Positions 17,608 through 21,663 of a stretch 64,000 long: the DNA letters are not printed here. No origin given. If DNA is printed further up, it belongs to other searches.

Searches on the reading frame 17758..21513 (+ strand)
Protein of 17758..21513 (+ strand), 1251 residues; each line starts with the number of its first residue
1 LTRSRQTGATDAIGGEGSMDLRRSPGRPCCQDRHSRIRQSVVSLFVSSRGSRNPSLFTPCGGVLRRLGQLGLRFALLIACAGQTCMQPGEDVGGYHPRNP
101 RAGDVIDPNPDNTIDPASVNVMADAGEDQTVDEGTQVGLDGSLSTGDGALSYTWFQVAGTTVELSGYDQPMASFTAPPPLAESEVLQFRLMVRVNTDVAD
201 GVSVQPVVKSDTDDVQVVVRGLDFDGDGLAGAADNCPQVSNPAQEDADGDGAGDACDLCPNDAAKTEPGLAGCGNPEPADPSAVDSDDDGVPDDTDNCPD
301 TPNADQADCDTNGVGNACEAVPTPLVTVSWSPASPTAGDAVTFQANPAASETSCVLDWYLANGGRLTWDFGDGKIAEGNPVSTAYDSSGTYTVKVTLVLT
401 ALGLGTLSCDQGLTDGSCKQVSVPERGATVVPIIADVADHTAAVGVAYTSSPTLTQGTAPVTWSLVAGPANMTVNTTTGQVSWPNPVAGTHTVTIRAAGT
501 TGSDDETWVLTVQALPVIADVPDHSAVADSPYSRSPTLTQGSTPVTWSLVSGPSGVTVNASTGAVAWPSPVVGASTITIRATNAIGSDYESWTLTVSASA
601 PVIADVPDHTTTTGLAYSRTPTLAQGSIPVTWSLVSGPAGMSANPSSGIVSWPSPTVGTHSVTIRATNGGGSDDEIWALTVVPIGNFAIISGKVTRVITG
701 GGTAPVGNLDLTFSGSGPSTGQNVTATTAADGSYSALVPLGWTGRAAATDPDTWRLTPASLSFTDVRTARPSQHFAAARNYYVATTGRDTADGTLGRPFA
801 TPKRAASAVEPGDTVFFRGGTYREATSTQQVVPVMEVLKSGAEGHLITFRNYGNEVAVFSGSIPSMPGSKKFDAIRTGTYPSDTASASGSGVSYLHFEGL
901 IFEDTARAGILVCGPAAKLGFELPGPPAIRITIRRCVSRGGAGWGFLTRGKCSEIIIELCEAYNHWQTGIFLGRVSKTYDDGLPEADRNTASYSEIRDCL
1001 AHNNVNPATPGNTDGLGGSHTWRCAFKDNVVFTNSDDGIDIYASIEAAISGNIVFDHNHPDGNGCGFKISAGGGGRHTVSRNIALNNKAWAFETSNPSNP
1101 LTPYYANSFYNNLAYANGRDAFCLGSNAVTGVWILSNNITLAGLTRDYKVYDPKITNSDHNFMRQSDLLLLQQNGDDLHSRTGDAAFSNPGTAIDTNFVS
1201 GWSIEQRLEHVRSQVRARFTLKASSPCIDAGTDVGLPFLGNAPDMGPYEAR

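Call 41: search_protein_families(library=ncbifam, proteins=[window:17758-21513:+], max_evalue=0.00001)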
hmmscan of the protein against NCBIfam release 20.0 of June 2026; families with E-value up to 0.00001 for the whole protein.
window:17758-21513:+ (1251 aa): 5 families
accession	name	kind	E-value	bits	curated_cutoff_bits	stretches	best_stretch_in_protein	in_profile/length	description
NF041899.1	pec_ly_PelN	equivalog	1e-18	67.4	740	2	776-860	23-113/437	pectate lyase PelN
NF047638.1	throspo3_MtsC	equivalog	3.2e-17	62.5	350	1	211-319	54-159/428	cell-cell cohesion MYXO-CTERM protein MtsC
NF045500.1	Omp28_seleno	equivalog_domain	7.7e-16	58.4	200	2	219-261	268-312/377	Omp28-related selenoprotein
NF038112.1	myxo_dep_M36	subfamily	5.2e-13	47.1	1500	1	122-210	1383-1471/1604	myxosortase-dependent M36 family metallopeptidase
NF038111.1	rhom_dep_M36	equivalog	3.7e-08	31.3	1700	1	120-204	1188-1273/1315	rhombosortase-dependent M36 family metallopeptidase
